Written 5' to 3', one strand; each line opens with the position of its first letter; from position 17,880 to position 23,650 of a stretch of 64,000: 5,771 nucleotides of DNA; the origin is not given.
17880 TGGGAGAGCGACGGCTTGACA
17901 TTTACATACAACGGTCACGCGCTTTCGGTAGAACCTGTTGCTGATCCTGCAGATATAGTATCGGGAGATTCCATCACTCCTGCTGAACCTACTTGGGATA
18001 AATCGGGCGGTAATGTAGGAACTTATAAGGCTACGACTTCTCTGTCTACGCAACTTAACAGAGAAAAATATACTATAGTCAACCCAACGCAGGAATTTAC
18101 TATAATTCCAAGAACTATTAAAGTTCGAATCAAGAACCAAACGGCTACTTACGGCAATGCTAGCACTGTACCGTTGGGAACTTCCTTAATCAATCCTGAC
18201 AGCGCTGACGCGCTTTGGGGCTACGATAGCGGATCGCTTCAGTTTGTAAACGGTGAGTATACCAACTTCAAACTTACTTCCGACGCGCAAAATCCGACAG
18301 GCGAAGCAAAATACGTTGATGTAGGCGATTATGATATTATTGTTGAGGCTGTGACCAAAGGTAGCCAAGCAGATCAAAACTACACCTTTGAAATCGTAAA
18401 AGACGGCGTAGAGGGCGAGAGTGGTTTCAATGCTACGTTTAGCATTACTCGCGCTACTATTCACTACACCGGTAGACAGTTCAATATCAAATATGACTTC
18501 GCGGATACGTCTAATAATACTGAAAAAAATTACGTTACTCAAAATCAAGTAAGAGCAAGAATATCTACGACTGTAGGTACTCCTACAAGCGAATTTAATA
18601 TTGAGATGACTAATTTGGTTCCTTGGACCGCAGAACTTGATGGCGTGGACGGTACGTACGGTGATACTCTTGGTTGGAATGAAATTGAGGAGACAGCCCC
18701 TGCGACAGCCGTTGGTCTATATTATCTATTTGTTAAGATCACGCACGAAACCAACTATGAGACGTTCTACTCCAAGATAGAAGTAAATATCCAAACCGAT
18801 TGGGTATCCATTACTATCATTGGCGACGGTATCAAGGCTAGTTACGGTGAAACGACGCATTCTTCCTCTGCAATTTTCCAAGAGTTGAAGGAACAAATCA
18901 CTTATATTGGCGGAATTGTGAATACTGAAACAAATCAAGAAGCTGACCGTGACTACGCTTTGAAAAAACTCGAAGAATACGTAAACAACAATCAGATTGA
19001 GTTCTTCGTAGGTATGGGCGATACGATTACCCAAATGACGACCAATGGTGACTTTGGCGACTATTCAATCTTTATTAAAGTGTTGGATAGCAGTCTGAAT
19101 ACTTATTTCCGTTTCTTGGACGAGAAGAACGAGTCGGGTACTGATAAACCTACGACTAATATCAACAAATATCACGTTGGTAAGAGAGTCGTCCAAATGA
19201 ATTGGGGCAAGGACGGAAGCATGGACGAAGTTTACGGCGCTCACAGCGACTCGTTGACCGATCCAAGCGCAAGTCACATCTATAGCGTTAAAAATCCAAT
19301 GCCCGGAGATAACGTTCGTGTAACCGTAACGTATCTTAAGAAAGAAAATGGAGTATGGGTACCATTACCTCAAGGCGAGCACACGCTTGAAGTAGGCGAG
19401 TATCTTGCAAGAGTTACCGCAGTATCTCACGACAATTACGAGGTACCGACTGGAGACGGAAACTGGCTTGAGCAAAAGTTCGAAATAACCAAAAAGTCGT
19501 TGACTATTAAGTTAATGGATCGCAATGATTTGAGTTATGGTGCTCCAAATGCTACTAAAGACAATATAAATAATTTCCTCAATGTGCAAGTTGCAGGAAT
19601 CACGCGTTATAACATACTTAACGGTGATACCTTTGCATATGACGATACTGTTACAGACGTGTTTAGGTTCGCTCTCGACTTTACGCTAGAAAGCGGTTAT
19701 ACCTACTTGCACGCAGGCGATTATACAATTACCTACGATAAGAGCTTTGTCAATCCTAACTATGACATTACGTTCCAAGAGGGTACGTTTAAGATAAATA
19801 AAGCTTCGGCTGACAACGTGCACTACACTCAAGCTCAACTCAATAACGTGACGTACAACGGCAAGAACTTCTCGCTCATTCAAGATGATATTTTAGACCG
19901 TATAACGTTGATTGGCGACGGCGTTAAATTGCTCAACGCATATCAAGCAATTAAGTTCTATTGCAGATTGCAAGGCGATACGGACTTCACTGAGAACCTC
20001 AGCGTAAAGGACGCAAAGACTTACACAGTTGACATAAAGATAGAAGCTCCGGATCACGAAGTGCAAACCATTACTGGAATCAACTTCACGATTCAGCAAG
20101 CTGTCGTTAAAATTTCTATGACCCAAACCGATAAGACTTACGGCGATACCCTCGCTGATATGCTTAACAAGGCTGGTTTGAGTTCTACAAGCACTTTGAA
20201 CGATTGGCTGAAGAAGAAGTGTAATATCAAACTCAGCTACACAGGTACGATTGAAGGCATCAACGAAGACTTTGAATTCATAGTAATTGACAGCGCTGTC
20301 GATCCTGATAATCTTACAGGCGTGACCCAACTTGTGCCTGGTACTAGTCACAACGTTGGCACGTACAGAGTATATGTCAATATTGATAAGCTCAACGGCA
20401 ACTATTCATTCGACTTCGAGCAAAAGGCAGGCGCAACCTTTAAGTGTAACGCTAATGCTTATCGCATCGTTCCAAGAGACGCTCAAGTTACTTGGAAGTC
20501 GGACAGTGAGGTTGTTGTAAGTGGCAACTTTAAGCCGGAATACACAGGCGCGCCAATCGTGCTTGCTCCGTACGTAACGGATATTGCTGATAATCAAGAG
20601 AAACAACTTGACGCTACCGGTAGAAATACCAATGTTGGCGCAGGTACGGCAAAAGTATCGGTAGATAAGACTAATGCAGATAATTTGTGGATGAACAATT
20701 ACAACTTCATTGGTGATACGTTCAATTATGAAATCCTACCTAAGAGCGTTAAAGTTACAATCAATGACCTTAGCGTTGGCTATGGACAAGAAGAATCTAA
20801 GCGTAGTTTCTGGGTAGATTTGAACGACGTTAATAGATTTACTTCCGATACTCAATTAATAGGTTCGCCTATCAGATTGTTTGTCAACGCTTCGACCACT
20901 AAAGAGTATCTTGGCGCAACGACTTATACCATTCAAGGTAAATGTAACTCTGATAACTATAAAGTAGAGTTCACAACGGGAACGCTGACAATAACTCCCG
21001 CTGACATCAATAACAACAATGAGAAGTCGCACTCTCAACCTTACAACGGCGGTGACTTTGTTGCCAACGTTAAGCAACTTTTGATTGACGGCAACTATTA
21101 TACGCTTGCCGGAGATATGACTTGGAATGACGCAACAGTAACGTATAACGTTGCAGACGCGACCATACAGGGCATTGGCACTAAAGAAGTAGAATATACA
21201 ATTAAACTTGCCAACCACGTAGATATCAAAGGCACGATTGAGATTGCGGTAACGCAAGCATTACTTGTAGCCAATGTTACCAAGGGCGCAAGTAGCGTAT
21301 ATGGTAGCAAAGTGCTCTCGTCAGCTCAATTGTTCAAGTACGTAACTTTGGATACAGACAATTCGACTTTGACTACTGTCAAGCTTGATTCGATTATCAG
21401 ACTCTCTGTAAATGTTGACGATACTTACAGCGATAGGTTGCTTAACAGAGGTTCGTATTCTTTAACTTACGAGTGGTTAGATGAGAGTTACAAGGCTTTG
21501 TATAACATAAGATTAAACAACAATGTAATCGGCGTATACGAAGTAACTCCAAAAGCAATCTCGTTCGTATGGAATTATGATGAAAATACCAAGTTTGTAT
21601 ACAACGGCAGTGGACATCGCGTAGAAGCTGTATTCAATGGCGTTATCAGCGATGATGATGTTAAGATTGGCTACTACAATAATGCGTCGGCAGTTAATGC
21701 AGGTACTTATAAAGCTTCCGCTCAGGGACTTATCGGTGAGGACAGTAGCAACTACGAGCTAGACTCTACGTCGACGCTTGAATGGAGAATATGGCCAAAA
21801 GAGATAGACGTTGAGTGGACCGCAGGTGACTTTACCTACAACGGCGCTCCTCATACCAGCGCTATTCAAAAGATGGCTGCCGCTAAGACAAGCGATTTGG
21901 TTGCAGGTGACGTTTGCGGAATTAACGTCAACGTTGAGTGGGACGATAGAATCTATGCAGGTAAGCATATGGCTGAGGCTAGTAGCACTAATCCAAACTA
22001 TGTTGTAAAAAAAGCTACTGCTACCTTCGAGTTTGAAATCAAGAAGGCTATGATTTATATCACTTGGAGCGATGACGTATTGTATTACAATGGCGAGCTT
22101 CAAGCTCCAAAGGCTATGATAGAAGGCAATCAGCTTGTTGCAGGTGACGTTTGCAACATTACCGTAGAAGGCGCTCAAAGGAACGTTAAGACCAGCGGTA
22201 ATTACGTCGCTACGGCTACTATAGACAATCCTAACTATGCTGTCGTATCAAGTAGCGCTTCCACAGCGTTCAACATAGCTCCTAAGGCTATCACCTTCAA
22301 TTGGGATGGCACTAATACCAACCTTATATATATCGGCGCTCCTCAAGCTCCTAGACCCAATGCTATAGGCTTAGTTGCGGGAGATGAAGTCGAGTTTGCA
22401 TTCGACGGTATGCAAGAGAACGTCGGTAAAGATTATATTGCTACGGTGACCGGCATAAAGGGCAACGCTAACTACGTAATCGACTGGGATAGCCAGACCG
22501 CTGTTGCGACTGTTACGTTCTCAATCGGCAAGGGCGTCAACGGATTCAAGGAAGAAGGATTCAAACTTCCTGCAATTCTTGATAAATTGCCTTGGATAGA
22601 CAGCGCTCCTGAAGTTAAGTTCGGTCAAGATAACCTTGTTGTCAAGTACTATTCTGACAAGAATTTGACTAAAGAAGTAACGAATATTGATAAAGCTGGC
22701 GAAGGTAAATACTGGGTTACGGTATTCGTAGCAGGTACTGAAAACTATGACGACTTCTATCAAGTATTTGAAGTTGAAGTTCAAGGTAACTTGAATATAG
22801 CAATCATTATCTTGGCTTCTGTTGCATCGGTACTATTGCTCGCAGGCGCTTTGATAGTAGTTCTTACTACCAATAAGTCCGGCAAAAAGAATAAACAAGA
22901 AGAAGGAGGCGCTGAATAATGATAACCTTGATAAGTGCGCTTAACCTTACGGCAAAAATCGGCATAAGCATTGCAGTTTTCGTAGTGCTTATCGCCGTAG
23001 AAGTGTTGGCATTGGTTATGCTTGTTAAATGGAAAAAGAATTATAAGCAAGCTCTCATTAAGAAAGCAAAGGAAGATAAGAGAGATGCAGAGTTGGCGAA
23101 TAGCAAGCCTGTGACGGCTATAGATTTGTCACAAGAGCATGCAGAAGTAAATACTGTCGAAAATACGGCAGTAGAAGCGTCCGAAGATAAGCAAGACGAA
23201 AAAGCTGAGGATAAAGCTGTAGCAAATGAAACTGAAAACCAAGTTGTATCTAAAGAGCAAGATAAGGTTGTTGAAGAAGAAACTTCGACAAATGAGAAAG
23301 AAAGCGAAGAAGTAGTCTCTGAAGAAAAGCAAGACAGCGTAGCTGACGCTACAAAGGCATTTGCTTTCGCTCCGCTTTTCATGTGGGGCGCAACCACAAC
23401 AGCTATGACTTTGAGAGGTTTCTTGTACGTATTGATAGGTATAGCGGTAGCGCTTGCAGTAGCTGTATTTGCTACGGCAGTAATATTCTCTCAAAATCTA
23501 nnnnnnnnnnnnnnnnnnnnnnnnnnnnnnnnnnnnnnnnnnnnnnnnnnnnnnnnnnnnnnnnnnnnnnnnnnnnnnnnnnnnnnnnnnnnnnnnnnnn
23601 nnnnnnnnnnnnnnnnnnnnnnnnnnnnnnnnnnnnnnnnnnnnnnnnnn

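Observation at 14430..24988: Two-gene surface module: a 2,829-aa MBG-repeat giant protein start/stop-coupled to a 689-aa membrane protein of unknown function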

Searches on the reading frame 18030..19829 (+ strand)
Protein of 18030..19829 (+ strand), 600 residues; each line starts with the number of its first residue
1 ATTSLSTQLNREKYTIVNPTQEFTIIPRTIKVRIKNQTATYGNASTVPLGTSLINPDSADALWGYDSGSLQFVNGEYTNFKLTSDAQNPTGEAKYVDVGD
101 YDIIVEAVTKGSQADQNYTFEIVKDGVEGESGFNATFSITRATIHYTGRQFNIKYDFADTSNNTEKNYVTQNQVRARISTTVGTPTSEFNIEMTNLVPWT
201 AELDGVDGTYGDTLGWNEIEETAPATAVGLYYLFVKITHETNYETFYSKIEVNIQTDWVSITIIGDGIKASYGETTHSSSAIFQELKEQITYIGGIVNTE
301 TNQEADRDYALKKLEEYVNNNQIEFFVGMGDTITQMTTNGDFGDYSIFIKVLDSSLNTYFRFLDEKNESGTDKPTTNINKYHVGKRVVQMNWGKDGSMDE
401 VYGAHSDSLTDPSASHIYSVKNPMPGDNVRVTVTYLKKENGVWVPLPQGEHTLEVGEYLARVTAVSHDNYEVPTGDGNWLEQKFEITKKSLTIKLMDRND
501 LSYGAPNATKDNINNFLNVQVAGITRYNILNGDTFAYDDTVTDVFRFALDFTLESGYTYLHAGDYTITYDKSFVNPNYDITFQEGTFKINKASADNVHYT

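Call 11: search_protein_families(library=pfam, proteins=[window:18030-19829:+], max_evalue=10)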
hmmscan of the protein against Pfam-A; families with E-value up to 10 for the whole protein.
window:18030-19829:+ (600 aa): 3 families
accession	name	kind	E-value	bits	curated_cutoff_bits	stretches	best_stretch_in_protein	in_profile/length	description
PF18676.6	MBG_2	-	8.8e-05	23.5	25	2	534-587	25-71/72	MBG domain (YGX type)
PF24760.1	TPR_IF140_C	-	0.057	14.2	27.4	1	275-337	42-104/124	IF140 C-terminal TPR domain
PF00801.26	PKD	-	0.77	10.2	23.5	1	86-120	44-78/80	PKD domain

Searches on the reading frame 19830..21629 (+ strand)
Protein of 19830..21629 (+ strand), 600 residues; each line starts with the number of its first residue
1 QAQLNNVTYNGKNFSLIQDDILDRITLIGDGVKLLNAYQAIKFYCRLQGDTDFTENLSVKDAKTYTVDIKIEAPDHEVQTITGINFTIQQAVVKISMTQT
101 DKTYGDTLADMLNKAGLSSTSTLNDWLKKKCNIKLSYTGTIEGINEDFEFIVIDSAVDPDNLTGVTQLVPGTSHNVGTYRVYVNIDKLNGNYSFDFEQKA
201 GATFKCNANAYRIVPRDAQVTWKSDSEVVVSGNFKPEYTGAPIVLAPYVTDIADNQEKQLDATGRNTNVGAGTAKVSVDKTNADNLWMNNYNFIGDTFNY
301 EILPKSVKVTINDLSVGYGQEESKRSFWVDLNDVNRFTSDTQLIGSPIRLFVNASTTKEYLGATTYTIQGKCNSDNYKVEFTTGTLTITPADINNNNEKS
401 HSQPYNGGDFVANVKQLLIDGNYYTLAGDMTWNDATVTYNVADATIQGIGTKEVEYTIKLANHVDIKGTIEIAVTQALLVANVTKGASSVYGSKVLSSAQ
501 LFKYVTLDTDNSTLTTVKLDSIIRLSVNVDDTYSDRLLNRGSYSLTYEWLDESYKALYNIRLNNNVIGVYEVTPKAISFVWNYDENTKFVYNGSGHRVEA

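Call 11: search_protein_families(library=pfam, proteins=[window:19830-21629:+], max_evalue=10)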
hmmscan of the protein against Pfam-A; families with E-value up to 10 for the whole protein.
window:19830-21629:+ (600 aa): 2 families
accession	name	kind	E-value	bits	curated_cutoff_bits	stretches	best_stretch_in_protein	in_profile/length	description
PF18676.6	MBG_2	-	0.29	12.2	25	2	308-387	2-72/72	MBG domain (YGX type)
PF07949.17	YbbR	-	0.55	11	22.3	1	53-88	12-47/81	YbbR-like protein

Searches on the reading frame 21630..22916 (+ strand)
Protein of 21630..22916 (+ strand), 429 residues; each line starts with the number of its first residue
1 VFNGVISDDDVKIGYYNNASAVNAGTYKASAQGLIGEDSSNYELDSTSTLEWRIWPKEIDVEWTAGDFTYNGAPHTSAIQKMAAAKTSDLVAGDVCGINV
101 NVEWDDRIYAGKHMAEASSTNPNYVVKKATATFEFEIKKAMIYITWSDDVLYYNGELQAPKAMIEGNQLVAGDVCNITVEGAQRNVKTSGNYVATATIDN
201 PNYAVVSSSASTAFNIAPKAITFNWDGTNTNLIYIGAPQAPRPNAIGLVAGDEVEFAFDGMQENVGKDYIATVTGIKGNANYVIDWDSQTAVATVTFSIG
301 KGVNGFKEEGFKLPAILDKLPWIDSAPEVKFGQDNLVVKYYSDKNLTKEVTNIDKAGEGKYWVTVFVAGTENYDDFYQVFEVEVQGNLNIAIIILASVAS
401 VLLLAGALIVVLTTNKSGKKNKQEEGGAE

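Call 11: search_protein_families(library=pfam, proteins=[window:21630-22916:+], max_evalue=10)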
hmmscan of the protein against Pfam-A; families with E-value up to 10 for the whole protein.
window:21630-22916:+ (429 aa): 4 families
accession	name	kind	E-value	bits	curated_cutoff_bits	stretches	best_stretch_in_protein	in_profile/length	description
PF18887.5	MBG_3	-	0.0047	17.4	25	1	153-218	12-70/72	MBG domain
PF18657.6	YDG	-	0.053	14.2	25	1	2-48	34-84/85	YDG domain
PF09244.16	Suc_Porlyase_C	-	0.19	12.7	23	1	283-328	17-56/67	Sucrose phosphorylase, C-terminal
PF22819.2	TcaA_5th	-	3.1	8.6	23.6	1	341-392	54-111/115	TcaA protein NTF2-like domain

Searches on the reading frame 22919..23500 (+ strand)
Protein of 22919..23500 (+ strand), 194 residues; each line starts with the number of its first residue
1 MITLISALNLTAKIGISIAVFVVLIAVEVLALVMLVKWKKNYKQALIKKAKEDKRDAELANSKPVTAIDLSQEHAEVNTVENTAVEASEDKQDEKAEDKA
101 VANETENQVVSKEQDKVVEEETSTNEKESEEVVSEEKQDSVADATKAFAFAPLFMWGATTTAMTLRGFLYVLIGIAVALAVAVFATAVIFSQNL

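Call 11: search_protein_families(library=pfam, proteins=[window:22919-23500:+], max_evalue=10)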
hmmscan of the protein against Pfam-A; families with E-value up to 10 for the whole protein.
window:22919-23500:+ (194 aa): 12 families
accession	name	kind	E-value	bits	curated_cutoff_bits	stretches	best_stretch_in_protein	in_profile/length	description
PF22251.1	PFF1_TM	-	0.00015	21.8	32.3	1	15-137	99-223/300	Vacuolar membrane protease, transmembrane domain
PF06785.16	UPF0242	-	0.0043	17.6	33.5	1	17-138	37-150/194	Uncharacterised protein family (UPF0242) N-terminus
PF15688.10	NRIP1_repr_2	-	0.012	15.9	27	1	31-144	55-166/324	Nuclear receptor-interacting protein 1 repression 2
PF20990.2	DUF2207_C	-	0.035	14.2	33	1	59-187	58-185/247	Predicted membrane protein (DUF2207) C-terminal domain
PF01496.24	V_ATPase_I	-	0.036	12.4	30.7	1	46-127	53-135/815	V-type ATPase 116kDa subunit family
PF13965.12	SID-1_RNA_chan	-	0.042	12.8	28.7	1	18-191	123-238/594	dsRNA-gated channel SID-1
PF11368.13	DUF3169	-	0.064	13.3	31.6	1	14-68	51-108/250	Protein of unknown function (DUF3169)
PF04145.20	Ctr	-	0.067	14.2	25.3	1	23-130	26-88/151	Ctr copper transporter family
PF21730.2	Vma22_CCDC115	-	1.1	10.1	28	0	91-166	62-134/143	Vma22/CCDC115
PF06422.18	PDR_CDR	-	3.1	8.2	20.5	1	10-54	46-90/92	CDR ABC transporter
PF03839.21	Sec62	-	8.4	6.6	27.8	1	81-184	22-119/191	Translocation protein Sec62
PF24871.1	Piezo_TM1-24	-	8.8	5.1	28.8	0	65-122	328-381/682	Piezo TM1-24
